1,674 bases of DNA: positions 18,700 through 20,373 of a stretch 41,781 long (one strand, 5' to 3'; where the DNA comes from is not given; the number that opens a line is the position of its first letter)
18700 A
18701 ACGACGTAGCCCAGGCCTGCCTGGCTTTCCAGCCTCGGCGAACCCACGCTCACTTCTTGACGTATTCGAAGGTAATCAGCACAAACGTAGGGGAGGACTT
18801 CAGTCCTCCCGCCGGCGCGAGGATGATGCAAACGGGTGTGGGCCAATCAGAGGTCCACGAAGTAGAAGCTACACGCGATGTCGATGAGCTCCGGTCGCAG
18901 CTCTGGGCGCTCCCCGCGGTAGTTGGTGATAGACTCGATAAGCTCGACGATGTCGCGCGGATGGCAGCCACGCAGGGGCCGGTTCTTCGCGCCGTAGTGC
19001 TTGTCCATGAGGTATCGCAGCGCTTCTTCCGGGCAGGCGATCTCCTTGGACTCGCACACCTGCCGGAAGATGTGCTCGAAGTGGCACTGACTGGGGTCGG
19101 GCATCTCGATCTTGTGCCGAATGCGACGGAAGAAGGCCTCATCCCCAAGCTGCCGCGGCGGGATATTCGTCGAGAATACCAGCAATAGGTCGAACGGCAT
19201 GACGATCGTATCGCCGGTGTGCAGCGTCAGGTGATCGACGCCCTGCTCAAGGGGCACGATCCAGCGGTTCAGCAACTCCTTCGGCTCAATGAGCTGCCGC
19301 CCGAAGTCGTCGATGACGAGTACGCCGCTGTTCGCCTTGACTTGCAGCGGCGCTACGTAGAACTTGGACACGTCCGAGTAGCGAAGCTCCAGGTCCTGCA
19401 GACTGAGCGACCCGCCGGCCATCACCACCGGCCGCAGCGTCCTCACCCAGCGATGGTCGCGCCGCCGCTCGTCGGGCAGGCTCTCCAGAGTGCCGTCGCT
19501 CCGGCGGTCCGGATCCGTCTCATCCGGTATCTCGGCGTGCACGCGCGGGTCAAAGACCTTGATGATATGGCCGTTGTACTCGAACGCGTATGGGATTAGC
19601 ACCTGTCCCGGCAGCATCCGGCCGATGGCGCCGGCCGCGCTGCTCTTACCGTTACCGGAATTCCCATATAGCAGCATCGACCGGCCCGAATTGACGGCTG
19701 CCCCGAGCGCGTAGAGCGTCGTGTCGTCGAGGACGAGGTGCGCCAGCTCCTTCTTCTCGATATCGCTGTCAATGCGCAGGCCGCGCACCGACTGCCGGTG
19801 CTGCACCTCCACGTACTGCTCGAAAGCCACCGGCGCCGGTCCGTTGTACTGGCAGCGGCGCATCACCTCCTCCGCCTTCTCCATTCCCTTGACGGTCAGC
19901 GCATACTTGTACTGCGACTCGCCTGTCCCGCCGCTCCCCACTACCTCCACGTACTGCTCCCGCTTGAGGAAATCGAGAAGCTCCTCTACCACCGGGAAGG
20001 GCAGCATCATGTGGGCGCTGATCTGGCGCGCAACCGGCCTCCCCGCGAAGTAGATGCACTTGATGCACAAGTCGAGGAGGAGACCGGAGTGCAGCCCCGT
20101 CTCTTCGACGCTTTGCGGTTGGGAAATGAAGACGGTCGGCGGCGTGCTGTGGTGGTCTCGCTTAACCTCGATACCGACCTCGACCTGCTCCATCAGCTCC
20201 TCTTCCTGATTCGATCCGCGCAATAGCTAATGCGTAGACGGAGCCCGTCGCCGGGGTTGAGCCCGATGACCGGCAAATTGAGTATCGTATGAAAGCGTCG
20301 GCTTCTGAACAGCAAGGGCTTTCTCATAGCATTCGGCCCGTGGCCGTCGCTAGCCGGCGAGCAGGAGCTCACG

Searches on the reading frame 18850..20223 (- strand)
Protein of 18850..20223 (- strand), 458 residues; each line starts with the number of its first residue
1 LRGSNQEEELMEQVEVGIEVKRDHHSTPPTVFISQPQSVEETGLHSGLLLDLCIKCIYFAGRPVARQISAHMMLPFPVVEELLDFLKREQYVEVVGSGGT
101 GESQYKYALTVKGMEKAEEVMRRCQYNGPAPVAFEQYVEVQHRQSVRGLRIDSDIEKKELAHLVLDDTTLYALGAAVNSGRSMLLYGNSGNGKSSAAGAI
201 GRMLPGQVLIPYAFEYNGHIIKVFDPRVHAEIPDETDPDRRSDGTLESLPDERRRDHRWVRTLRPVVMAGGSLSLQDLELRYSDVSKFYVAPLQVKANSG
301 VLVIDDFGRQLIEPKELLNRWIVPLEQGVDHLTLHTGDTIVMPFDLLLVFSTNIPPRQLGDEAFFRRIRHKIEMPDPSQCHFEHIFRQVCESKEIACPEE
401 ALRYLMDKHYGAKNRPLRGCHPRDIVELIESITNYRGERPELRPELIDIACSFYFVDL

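Call 7: search_protein_families(library=pfam, proteins=[window:18850-20223:-], max_evalue=0.01)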
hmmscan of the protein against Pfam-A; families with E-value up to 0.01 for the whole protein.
window:18850-20223:- (458 aa): 1 family
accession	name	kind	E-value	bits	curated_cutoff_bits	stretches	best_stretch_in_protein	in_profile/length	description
PF13191.12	AAA_16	-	9.6e-05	23.4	32.6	1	173-309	15-143/167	AAA ATPase domain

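Call 87: search_protein_families(library=ncbifam, proteins=[window:18850-20223:-], max_evalue=0.1)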
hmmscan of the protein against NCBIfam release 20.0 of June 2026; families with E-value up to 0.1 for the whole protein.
window:18850-20223:- (458 aa): 6 families
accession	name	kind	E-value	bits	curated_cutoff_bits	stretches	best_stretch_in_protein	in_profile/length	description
NF042959.1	IteA_antiphage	equivalog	4.6e-06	26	510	1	342-395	222-273/367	anti-phage ATPase IteA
NF003229.0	PRK04195.1-5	equivalog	0.00036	19.4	280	0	178-203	42-67/413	replication factor C large subunit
TIGR02857.1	CydD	equivalog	0.0026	16.8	435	1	111-210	288-381/529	thiol reductant ABC exporter subunit CydD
NF038214.1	IS21_help_AAA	equivalog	0.0058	16.3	200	0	177-202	87-112/232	IS21-like element helper ATPase IstB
NF011713.0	PRK15134.1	equivalog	0.0075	14.9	834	1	141-210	273-342/529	microcin C ABC transporter ATP-binding protein YejF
NF003226.0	PRK04195.1-1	equivalog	0.043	12.8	588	0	372-411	156-195/405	replication factor C large subunit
